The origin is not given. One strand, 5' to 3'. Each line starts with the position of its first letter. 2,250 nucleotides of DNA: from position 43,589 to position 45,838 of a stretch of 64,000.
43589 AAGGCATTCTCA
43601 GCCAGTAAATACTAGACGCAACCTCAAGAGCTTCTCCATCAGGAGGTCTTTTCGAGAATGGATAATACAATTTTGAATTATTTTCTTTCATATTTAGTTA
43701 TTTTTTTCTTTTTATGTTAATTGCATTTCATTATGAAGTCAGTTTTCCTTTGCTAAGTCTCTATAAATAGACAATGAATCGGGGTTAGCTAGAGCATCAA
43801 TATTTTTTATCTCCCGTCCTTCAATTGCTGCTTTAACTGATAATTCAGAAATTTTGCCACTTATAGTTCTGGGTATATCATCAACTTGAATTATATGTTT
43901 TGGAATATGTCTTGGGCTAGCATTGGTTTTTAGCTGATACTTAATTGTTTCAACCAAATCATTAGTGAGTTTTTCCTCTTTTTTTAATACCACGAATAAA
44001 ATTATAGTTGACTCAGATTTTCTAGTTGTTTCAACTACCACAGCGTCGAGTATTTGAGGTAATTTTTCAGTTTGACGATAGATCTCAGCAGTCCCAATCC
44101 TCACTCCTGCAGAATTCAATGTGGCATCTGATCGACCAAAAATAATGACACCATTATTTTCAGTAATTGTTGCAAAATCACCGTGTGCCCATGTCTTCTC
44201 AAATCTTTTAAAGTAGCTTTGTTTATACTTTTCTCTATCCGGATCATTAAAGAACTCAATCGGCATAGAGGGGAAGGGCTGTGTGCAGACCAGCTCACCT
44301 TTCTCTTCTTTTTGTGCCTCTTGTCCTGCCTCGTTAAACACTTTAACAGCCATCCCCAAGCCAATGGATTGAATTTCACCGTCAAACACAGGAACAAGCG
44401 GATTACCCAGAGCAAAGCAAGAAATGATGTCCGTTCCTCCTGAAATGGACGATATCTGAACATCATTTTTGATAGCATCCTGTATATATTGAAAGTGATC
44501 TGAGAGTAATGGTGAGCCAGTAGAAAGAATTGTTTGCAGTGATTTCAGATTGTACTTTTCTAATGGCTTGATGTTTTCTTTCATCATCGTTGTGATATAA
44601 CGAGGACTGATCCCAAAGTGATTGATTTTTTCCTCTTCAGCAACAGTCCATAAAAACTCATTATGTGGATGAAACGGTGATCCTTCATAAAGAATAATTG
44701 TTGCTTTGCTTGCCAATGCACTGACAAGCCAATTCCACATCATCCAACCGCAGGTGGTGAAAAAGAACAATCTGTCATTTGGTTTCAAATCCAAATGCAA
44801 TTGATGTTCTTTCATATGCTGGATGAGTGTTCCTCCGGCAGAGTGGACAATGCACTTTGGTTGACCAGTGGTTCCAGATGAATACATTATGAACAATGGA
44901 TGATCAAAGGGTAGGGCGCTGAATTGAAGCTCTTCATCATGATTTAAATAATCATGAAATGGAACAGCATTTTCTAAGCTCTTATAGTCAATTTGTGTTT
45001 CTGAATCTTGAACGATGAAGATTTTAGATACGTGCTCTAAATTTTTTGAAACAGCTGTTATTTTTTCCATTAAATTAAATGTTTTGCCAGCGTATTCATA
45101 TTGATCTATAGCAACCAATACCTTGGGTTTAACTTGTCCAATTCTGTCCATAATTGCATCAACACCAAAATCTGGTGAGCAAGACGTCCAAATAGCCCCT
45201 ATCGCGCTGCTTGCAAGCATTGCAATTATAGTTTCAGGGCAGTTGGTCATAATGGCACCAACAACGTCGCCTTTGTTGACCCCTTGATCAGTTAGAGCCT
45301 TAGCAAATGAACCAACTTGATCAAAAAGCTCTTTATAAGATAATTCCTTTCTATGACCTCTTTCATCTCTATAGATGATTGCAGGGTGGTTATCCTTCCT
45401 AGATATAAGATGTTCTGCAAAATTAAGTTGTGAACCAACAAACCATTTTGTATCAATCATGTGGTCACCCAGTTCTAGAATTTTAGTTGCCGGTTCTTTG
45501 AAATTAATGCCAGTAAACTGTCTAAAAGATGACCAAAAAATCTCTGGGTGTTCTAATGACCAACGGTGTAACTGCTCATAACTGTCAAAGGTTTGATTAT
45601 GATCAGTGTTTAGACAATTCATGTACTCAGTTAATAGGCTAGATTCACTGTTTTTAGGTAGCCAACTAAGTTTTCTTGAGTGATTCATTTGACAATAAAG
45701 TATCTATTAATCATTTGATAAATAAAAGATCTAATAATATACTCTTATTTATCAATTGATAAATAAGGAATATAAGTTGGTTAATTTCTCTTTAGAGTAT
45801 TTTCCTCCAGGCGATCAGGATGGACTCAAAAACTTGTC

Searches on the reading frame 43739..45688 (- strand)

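Call 21: search_protein_families(library=ncbifam, max_evalue=1e-40, proteins=[window:43739-45688:-])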
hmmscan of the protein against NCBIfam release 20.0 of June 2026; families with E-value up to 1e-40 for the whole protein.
window:43739-45688:- (649 aa): 9 families
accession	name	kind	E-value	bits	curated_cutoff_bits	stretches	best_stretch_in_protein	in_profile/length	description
NF002937.0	PRK03584.1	subfamily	2.8e-267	888.2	639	1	8-648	7-654/657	acetoacetate--CoA ligase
TIGR01217.1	ac_ac_CoA_syn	equivalog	3e-238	792.2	520.9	1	9-647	7-649/652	acetoacetate--CoA ligase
NF001208.0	PRK00174.1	subfamily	5.1e-101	339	657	1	26-639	18-638/649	acetate--CoA ligase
TIGR02188.1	Ac_CoA_lig_AcsA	equivalog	4.1e-99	332.5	724.95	1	33-639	3-623/629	acetate--CoA ligase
NF007815.0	PRK10524.1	equivalog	1.4e-72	245.2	955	1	36-645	3-626/629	propionate--CoA ligase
TIGR02316.1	propion_prpE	equivalog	1.3e-65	222.2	827.4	1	36-643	2-623/628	propionate--CoA ligase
NF003313.0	PRK04319.1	equivalog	2.1e-57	194.6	729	1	92-620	52-559/574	acetate--CoA ligase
NF047394.1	AcylCoAsynMbcS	equivalog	9.3e-55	186.2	850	1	97-619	23-517/525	acyl-CoA synthetase MbcS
NF004837.0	PRK06187.1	subfamily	9.3e-47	159.5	476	1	99-624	21-524/531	long-chain-fatty-acid--CoA ligase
